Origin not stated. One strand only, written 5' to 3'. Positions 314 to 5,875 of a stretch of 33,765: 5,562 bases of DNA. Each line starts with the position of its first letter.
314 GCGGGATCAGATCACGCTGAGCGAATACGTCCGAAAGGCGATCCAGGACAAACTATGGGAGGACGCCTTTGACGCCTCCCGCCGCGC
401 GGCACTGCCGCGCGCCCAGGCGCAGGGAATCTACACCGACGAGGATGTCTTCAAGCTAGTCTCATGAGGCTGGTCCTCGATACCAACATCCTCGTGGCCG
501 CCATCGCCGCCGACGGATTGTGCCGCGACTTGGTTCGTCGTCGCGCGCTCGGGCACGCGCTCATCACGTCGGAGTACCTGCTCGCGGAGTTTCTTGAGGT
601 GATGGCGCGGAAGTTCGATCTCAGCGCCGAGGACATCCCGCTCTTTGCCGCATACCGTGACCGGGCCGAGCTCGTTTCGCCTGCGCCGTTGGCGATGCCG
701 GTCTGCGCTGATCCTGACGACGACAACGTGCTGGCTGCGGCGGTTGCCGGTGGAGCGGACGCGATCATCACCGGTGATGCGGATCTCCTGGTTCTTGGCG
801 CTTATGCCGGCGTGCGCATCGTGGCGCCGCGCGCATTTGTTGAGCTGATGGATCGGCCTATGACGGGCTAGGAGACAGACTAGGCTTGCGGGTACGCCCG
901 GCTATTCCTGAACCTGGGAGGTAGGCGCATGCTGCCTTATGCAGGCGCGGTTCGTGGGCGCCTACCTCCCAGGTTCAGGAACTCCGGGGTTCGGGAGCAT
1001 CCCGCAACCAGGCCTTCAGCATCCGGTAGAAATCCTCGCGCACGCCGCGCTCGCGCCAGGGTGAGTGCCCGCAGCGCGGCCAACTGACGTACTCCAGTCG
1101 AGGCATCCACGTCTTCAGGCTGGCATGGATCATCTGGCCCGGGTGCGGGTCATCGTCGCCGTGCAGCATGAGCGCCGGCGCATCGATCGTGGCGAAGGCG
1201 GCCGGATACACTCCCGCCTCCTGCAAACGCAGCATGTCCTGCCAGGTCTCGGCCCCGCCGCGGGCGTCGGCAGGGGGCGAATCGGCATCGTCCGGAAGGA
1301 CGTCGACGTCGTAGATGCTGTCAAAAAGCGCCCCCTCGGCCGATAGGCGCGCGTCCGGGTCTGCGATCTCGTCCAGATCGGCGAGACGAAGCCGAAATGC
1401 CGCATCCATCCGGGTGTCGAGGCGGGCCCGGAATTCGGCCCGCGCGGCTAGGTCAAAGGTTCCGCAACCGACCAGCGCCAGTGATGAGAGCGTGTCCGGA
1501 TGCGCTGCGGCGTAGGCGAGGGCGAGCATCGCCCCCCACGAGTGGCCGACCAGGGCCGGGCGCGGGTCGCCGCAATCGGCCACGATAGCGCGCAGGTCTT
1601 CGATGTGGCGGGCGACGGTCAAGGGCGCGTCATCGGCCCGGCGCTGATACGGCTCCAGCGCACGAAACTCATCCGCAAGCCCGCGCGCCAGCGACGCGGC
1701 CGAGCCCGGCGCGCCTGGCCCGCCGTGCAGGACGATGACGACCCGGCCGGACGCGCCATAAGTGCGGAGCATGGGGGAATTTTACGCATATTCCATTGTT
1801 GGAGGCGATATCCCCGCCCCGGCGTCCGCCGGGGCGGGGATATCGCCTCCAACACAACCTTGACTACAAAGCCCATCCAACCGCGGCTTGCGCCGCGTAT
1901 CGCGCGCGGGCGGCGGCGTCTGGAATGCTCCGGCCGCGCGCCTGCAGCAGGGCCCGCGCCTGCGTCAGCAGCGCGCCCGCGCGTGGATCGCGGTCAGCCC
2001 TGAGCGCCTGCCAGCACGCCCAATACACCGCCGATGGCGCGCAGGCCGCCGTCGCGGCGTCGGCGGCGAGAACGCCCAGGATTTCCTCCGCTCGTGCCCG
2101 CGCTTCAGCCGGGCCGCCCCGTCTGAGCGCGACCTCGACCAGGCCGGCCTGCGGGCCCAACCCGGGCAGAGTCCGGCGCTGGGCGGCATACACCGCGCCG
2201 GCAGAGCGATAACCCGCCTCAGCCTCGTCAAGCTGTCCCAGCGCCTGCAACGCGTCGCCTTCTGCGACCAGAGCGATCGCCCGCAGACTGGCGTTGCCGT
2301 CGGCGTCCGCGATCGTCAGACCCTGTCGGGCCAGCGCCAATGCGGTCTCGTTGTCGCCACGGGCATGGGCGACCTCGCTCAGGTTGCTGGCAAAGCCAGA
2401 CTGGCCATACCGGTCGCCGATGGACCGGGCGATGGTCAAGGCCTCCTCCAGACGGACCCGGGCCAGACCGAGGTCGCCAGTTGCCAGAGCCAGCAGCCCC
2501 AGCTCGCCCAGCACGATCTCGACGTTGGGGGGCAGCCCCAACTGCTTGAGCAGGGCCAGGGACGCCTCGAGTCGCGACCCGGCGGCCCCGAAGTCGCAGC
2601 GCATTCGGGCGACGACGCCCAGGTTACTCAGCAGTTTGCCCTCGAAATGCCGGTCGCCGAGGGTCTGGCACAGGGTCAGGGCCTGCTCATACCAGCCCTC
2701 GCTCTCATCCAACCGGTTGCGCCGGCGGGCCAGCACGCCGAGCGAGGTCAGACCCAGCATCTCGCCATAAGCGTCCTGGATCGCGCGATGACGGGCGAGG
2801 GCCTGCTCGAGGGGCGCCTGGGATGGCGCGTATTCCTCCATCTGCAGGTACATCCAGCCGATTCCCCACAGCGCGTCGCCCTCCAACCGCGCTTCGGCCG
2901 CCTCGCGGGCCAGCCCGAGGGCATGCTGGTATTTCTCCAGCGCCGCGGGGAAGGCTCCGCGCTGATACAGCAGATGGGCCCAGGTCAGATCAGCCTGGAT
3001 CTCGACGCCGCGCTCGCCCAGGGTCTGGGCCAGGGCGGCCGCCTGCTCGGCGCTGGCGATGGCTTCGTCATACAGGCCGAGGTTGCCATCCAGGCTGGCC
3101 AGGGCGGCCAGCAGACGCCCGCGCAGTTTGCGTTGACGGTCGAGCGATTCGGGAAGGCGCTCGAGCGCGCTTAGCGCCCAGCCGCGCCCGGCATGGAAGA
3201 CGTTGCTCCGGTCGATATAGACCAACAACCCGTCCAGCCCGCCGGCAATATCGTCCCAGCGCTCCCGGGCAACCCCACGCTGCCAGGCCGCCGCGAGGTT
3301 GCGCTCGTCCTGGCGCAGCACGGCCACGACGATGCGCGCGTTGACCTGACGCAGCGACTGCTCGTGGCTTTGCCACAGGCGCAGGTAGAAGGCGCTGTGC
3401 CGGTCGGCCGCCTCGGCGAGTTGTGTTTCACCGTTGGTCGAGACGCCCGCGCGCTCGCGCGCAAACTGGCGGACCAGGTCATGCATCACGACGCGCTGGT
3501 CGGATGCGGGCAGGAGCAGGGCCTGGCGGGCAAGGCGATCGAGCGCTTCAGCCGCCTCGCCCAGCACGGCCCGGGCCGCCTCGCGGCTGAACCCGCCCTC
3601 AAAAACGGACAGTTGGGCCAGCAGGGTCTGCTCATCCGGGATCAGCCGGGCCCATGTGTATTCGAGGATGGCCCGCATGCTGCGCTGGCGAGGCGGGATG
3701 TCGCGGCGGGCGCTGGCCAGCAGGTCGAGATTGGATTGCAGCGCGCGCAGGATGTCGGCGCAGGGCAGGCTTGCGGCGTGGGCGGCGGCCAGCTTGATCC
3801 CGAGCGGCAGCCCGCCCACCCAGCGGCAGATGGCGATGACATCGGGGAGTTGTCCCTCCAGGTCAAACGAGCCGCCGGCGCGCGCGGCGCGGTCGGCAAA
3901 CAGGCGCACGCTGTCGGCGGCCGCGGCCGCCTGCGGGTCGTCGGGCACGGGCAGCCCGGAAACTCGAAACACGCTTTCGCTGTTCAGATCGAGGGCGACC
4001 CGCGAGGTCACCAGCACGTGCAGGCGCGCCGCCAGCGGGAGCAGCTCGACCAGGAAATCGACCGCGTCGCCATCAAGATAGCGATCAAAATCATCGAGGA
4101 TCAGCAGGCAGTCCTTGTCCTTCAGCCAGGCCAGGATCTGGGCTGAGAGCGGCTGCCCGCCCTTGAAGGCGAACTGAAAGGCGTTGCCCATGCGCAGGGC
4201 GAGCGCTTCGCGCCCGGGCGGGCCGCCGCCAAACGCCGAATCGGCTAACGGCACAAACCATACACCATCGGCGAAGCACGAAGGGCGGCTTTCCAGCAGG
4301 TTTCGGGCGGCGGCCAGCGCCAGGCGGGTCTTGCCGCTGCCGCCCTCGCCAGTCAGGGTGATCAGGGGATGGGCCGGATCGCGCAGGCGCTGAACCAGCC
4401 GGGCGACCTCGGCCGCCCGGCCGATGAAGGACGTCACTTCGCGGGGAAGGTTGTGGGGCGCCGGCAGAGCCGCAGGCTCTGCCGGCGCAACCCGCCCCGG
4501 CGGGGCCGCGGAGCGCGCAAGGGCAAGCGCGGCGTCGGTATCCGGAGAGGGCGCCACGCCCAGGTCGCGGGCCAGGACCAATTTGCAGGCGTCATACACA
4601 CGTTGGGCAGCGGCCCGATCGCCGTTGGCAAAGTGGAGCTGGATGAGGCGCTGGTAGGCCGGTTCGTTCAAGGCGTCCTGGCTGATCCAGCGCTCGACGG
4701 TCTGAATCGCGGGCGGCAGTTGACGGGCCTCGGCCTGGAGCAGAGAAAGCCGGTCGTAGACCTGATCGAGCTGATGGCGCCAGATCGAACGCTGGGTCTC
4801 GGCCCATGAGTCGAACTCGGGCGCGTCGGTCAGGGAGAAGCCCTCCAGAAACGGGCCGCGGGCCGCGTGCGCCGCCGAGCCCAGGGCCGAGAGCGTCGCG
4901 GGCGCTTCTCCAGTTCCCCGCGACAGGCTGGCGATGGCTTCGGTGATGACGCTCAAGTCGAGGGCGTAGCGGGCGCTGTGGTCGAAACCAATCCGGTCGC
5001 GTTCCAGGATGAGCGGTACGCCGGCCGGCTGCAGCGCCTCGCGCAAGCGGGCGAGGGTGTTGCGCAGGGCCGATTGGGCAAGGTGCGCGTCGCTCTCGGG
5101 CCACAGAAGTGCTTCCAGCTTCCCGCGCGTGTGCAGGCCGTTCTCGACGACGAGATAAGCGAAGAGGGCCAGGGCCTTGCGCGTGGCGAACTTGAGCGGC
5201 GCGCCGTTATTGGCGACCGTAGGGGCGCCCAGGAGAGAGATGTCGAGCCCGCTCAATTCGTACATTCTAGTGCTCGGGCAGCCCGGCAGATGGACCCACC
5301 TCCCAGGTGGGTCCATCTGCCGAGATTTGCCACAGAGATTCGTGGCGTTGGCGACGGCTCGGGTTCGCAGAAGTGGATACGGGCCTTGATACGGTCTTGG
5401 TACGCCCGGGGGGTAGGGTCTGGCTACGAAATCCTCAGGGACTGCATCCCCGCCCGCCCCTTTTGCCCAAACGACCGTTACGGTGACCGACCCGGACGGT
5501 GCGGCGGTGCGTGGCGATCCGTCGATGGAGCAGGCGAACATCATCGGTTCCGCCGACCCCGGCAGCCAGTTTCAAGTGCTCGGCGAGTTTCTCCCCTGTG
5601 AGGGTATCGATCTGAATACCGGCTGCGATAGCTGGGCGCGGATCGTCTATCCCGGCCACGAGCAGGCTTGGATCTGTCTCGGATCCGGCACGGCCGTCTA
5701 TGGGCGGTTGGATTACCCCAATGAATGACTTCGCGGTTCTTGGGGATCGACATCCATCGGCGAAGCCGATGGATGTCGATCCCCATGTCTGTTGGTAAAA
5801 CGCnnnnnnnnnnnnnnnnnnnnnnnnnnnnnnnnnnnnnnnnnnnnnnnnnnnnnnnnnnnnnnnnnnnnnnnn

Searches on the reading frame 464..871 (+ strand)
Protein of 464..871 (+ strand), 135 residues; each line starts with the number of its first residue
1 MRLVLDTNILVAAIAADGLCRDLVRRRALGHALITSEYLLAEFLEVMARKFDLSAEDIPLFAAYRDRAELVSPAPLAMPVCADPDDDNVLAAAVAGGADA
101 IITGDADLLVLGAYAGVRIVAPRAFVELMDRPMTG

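Call 6: search_protein_families(library=pfam, proteins=[window:464-871:+], max_evalue=0.01)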
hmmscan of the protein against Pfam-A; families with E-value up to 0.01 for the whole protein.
window:464-871:+ (135 aa): 3 families
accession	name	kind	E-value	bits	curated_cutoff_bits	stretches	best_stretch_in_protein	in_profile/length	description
PF13470.12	PIN_3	-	1e-13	52.6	27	1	2-106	1-114/115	PIN domain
PF24109.1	DUF7384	-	3.5e-06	27.5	27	1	2-130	6-132/153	Family of unknown function (DUF7384)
PF01850.27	PIN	-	0.00028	21.9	23.6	1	4-71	2-70/120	PIN domain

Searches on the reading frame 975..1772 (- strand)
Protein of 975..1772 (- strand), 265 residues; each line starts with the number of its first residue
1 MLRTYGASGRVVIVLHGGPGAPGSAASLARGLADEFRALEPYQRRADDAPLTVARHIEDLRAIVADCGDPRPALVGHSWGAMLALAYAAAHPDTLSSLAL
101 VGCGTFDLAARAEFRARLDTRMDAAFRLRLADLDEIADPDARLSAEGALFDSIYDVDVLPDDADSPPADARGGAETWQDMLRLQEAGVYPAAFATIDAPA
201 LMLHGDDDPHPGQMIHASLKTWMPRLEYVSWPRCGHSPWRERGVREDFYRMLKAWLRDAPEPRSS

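Call 6: search_protein_families(library=pfam, proteins=[window:975-1772:-], max_evalue=0.01)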
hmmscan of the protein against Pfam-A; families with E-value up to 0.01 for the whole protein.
window:975-1772:- (265 aa): 5 families
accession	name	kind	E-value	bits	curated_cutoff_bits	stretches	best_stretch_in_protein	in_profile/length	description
PF00561.26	Abhydrolase_1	-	6.9e-16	59.1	25.8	1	11-237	2-239/245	alpha/beta hydrolase fold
PF12697.13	Abhydrolase_6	-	4.3e-14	54.1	26.3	1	12-242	1-210/217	Alpha/beta hydrolase family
PF12146.15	Hydrolase_4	-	3.1e-06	27.1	27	1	55-209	57-203/239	Serine aminopeptidase, S33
PF00975.26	Thioesterase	-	0.0016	19.1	26.4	1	12-94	3-90/226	Thioesterase domain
PF06259.18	Abhydrolase_8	-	0.0016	18.6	20.5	1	44-144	85-177/178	Alpha/beta hydrolase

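Call 37: find_encoding_contigs(protein=window:975-1772:-, flank=10000, max_places=6)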
Protein window:975-1772:- (265 aa): 6 contigs read that carry it; 5 places shown.
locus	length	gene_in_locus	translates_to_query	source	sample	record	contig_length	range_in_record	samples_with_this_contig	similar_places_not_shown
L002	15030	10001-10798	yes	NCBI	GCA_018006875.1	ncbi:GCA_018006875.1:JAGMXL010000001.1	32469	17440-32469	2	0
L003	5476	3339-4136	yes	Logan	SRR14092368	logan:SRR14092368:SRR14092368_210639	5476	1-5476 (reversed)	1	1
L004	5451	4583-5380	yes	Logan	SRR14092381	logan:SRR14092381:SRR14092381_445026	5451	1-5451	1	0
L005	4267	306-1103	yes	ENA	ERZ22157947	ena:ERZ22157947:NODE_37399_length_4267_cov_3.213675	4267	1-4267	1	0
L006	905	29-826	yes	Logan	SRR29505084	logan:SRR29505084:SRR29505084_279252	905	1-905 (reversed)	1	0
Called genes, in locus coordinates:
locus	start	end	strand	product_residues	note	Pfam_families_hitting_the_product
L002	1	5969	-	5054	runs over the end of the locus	PF18884:TSP3_bac (faint), PF12245:Big_3_2 (faint), PF19077:Big_13 (faint), PF02210:Laminin_G_2 (faint), PF13385:Laminin_G_3, PF08309:LVIVD (weak)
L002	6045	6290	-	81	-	-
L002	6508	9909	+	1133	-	PF03704:BTAD, PF07719:TPR_2 (faint), PF13181:TPR_8 (faint), PF13374:TPR_10 (faint), PF13191:AAA_16 (weak), PF13424:TPR_12 (weak), PF17874:TPR_MalT (weak), PF13424:TPR_12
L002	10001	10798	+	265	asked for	PF00561:Abhydrolase_1, PF12697:Abhydrolase_6, PF12146:Hydrolase_4 (weak)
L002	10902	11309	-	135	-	PF13470:PIN_3, PF24109:DUF7384 (weak)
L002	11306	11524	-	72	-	-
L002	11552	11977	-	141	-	PF07366:SnoaL, PF12680:SnoaL_2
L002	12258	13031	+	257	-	PF01738:DLH, PF12146:Hydrolase_4 (faint)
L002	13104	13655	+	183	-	-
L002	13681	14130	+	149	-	PF00334:NDK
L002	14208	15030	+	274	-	PF00749:tRNA-synt_1c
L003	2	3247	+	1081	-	?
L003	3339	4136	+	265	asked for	PF00561:Abhydrolase_1, PF12697:Abhydrolase_6, PF12146:Hydrolase_4 (weak)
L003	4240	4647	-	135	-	PF13470:PIN_3, PF24109:DUF7384 (weak)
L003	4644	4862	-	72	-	-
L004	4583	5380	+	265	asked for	PF00561:Abhydrolase_1, PF12697:Abhydrolase_6, PF12146:Hydrolase_4 (weak)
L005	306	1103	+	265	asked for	PF00561:Abhydrolase_1, PF12697:Abhydrolase_6, PF12146:Hydrolase_4 (weak)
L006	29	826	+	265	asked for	PF00561:Abhydrolase_1, PF12697:Abhydrolase_6, PF12146:Hydrolase_4 (weak)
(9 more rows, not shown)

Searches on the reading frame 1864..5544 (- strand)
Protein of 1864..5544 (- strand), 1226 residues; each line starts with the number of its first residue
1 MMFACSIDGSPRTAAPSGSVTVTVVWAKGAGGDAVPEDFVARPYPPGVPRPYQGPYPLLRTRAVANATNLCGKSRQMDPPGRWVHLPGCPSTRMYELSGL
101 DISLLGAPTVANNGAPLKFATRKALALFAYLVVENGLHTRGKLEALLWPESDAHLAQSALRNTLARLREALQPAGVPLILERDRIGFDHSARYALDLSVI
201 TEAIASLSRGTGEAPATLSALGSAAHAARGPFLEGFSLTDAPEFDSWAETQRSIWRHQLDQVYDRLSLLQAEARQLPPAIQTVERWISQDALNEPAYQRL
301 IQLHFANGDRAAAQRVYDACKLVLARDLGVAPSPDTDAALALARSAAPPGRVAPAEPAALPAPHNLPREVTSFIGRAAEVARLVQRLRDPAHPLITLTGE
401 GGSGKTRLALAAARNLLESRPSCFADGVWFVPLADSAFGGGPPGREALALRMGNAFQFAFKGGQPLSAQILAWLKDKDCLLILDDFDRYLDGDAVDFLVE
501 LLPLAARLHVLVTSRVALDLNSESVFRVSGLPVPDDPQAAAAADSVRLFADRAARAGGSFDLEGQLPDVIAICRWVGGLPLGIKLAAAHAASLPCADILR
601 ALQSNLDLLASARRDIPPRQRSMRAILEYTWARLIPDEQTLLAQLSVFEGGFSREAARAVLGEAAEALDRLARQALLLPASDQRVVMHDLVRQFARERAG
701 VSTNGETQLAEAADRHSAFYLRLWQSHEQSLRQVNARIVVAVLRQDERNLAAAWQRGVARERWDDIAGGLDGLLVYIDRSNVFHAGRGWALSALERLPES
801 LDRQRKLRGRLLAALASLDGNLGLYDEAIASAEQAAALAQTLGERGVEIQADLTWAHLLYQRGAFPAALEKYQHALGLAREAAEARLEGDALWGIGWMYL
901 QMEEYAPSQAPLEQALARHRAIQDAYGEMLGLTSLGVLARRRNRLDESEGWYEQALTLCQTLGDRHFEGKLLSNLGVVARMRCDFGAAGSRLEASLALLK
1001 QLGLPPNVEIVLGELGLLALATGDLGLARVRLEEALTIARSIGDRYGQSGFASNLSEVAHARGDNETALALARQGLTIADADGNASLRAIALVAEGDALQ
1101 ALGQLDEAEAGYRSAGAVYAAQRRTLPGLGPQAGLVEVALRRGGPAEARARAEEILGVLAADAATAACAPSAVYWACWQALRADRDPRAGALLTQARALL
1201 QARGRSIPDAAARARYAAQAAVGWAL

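Call 6: search_protein_families(library=pfam, proteins=[window:1864-5544:-], max_evalue=0.01)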
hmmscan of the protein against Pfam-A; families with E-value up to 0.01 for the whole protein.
window:1864-5544:- (1226 aa): 12 families
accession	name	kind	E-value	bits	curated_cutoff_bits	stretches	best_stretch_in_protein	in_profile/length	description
PF13424.12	TPR_12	-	5.8e-20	71.7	30.1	4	933-1001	7-77/77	Tetratricopeptide repeat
PF03704.23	BTAD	-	2.5e-10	41.3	22.1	1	211-338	19-140/146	Bacterial transcriptional activator domain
PF17874.7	TPR_MalT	-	6.3e-08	32.7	45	2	856-1040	8-192/336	MalT-like TPR region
PF07719.23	TPR_2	-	2.8e-06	27.5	27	0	933-960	5-32/34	Tetratricopeptide repeat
PF13191.12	AAA_16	-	4.2e-06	27.8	32.6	1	373-512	2-166/167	AAA ATPase domain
PF13374.12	TPR_10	-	5.1e-06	26.8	27.5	1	932-967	5-41/42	Tetratricopeptide repeat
PF13181.12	TPR_8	-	6.2e-06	26.4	25.7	0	811-839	3-31/34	Tetratricopeptide repeat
PF13401.12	AAA_22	-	4.7e-05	24.1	27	1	394-503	7-109/130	AAA domain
PF00515.34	TPR_1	-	0.0003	20.9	27.8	0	932-960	4-32/34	Tetratricopeptide repeat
PF00931.28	NB-ARC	-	0.00074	19.3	23.5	1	379-516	4-137/248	NB-ARC domain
PF13481.12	AAA_25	-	0.0058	16.7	27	0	377-421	19-62/195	AAA domain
PF13176.12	TPR_7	-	0.0059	17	27.9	1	932-965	2-35/36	Tetratricopeptide repeat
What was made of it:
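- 1864..5262 (-): Divergent SARP/STAND-type regulator (BTAD + NB-ARC/AAA_16 + TPR). The likely start is MYELSG..., giving the 1,133 aa called in the MAG annotation. Pfam BTAD 41.3 bits (cut-off 22.1), TPR_12 and AAA_16 (call 6).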

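Call 95: search_protein_families(library=padloc, proteins=[window:1864-5262:-], max_evalue=0.001)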
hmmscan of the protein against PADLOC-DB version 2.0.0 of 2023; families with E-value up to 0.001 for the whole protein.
window:1864-5262:- (1132 aa): 2 families
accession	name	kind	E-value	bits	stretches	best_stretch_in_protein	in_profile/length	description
PDLC01169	TPR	-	4.9e-14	50.3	2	798-888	112-202/252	TPR repeats containing protein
PDLC04140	mad8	-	0.0001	19.9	0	296-341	25-67/314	mads_8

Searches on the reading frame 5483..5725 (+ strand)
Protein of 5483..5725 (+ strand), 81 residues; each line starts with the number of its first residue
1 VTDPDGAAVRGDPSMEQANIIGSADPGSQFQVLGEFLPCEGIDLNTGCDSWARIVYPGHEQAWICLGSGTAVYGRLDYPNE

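Call 24: search_protein_families(library=pfam, proteins=[window:5483-5725:+], max_evalue=0.1)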
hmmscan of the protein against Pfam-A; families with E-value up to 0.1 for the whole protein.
window:5483-5725:+ (81 aa): 1 family
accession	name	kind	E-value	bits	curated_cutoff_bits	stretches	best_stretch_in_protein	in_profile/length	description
PF08239.17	SH3_3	-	0.00098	19.7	27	1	5-64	1-48/54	Bacterial SH3 domain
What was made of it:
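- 5483..5728 (+): Small 81-aa ORF with a weak SH3_3 resemblance. It is called as a gene in the MAG, but its status is uncertain. SH3_3 E=9.8e-4, 19.7 bits, below the 27-bit cut-off (call 24).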
